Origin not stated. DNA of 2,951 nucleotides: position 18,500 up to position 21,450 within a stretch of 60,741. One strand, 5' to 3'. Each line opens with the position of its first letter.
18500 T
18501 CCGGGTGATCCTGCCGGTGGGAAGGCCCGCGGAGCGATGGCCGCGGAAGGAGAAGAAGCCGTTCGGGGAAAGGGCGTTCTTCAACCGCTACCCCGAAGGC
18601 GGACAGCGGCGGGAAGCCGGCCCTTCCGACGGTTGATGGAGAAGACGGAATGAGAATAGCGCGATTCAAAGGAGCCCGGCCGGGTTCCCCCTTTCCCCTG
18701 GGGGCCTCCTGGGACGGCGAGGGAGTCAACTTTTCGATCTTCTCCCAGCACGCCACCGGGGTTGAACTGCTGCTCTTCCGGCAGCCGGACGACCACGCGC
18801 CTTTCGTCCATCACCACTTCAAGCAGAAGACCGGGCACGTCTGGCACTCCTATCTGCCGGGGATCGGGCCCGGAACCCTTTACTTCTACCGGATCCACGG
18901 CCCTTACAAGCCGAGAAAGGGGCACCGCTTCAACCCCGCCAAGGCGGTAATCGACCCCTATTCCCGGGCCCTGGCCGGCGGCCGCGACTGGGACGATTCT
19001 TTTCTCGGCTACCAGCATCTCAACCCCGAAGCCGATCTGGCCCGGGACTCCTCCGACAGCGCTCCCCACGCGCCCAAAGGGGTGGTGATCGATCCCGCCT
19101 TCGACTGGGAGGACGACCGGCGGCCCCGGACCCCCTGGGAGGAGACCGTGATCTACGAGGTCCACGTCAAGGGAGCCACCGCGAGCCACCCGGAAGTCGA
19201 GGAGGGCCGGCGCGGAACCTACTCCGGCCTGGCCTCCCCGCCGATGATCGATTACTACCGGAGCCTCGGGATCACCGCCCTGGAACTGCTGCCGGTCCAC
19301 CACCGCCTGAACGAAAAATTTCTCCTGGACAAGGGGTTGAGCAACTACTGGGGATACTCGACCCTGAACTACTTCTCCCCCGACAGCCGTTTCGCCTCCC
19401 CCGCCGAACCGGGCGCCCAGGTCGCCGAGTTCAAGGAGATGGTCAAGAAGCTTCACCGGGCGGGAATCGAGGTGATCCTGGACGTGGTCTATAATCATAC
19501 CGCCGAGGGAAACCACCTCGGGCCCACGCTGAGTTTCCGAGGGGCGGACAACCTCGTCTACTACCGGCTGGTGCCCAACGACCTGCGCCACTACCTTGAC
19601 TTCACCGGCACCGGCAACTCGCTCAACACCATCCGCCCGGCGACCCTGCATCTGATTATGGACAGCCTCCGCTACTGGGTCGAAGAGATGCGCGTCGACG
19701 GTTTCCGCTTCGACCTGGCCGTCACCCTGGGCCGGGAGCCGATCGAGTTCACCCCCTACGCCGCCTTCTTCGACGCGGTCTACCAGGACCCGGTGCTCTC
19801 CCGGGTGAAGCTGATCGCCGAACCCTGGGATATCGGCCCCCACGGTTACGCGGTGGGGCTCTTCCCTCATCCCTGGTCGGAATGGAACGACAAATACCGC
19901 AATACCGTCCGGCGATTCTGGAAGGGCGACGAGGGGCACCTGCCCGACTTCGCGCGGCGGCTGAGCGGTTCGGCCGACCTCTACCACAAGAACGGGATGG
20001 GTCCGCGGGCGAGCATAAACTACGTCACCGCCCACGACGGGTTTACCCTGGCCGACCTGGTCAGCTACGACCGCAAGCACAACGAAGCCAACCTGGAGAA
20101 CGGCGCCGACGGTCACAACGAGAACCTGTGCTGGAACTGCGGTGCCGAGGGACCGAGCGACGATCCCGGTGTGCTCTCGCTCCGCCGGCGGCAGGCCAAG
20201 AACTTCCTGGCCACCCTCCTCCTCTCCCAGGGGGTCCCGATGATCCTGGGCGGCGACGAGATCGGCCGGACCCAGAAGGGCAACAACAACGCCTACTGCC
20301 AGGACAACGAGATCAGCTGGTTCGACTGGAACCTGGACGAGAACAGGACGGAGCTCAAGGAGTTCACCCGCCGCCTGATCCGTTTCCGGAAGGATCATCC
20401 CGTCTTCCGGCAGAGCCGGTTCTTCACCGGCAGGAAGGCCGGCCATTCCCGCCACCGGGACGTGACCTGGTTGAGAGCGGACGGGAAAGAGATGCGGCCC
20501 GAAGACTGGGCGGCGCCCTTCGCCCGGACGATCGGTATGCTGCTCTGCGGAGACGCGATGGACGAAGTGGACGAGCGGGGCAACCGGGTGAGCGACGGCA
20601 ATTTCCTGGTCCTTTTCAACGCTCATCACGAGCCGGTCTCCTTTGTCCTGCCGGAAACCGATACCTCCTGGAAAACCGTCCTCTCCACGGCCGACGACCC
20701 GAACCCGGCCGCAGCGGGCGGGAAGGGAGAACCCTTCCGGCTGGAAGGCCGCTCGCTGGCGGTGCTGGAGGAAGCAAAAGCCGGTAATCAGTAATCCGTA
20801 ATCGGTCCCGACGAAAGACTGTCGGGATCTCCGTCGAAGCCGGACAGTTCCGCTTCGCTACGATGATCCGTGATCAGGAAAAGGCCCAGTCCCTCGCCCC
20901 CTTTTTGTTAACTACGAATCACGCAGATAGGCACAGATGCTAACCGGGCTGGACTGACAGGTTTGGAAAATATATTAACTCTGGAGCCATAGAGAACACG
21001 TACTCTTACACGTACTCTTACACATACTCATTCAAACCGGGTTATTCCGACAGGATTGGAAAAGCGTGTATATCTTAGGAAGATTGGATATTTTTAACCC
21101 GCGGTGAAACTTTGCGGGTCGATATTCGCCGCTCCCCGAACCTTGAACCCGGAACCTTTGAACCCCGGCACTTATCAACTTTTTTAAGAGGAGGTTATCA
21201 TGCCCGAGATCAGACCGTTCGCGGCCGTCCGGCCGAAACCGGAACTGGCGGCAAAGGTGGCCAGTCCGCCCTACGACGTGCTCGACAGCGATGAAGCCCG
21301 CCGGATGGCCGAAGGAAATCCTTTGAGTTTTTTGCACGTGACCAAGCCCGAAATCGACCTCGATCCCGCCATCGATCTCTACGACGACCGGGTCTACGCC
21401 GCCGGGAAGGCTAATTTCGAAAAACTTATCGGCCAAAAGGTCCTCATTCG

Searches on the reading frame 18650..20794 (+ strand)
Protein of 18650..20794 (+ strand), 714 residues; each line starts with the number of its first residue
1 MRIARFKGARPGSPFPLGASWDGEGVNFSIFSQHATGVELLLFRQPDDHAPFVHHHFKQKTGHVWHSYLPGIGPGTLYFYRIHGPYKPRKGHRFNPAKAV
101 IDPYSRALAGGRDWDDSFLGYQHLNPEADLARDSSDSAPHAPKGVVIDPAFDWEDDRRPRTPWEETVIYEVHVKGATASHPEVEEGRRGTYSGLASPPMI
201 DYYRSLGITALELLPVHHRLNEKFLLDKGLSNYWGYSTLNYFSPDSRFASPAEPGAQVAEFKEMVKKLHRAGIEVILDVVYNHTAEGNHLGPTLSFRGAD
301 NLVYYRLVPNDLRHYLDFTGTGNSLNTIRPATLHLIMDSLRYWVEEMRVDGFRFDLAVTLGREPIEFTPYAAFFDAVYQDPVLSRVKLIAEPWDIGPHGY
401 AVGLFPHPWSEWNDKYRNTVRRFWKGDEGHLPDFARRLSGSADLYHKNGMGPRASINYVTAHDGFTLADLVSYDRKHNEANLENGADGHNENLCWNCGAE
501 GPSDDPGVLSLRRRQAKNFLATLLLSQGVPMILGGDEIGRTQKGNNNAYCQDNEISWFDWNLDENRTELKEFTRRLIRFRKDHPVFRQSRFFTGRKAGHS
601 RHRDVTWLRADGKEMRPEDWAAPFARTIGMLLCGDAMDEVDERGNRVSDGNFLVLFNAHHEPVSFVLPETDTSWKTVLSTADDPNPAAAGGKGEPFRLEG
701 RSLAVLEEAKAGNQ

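Call 11: search_protein_families(library=pfam, proteins=[window:18650-20794:+])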
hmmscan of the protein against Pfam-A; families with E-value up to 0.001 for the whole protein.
window:18650-20794:+ (714 aa): 2 families
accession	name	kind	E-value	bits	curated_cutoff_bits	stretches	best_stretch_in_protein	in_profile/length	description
PF00128.31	Alpha-amylase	-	3.8e-19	69.7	22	1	188-286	15-94/446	Alpha amylase, catalytic domain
PF02922.24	CBM_48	-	8.6e-17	61.7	22.4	1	16-105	1-83/83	Carbohydrate-binding module 48 (Isoamylase N-terminal domain)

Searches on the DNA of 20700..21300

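Call 92: search_rna_families(source=window, start=20700, end=21300, threshold=evalue, max_evalue=1)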
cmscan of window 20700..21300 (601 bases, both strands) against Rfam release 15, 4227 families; matches with E-value up to 1: 1.
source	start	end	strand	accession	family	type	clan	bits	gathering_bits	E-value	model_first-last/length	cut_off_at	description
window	21171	21231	-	RF01905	HOTAIR_2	Gene; lncRNA;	-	17.5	60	0.096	1-69/69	no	HOTAIR conserved region 2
